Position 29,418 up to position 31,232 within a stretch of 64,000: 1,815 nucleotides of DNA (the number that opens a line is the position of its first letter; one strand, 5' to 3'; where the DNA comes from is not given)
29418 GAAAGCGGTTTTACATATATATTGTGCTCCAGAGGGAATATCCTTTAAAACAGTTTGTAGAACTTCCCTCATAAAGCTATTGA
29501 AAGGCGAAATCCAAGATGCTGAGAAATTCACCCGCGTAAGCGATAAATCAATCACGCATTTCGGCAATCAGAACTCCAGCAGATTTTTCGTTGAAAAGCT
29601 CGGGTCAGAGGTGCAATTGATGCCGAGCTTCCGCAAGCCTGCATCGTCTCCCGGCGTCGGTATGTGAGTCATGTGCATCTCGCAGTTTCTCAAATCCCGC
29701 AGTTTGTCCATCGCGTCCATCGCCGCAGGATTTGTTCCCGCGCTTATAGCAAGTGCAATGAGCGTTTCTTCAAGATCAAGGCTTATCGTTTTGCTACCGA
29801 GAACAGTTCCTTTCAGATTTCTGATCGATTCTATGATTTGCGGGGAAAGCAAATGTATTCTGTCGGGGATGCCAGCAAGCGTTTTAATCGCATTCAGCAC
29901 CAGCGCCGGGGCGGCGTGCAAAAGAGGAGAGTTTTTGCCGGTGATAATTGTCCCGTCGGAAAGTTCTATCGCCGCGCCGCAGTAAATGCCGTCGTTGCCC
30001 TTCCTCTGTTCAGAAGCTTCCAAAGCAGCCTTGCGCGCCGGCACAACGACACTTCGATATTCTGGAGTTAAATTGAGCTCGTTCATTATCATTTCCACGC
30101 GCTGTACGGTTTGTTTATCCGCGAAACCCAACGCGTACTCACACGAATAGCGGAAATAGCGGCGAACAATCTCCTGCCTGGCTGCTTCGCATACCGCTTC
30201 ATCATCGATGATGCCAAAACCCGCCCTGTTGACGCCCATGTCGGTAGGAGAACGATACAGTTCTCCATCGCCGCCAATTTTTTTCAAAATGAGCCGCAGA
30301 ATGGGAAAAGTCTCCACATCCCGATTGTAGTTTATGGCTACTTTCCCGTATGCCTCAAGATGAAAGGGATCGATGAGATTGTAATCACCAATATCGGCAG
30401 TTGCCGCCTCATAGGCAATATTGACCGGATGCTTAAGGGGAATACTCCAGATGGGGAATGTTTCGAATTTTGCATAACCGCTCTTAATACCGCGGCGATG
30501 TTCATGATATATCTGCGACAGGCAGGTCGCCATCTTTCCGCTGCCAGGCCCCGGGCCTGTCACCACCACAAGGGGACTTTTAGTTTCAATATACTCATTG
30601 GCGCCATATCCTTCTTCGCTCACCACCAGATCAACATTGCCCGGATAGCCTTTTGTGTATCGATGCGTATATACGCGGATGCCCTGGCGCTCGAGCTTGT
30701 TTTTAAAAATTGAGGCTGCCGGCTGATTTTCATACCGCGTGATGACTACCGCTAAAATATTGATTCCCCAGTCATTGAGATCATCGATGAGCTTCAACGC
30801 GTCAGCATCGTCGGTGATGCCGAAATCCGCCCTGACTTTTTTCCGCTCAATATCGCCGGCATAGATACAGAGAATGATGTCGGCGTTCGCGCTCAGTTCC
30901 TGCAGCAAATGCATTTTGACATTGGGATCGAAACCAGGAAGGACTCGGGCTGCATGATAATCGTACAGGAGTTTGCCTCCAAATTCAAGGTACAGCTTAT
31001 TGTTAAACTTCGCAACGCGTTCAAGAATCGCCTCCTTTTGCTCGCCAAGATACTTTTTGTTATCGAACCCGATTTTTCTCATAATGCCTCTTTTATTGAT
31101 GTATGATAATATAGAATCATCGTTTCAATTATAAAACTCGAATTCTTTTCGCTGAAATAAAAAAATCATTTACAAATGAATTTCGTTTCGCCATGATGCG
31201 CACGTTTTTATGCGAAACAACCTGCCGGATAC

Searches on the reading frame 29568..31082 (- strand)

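Call 6: search_protein_families(library=pfam, proteins=[window:29568-31082:-], max_evalue=0.01)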
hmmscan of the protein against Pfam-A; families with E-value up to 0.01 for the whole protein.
window:29568-31082:- (504 aa): 2 families
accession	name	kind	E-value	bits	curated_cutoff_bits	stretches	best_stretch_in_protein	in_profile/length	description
PF08903.17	DUF1846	-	2.4e-165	549.7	27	1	4-336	1-332/333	Domain of unknown function DUF1846, N-terminal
PF20921.3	DUF1846_C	-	6.3e-55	185.5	27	1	343-501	3-152/153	Domain of unknown function DUF1846, C-terminal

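Call 7: search_protein_families(library=ncbifam, proteins=[window:29568-31082:-], max_evalue=0.01)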
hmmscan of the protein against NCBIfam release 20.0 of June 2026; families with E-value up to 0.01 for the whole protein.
window:29568-31082:- (504 aa): 1 family
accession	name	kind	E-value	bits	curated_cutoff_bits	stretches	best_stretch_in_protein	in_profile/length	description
NF010184.0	PRK13663.1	equivalog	1.1e-226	753.3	631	1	1-501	1-491/494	hypothetical protein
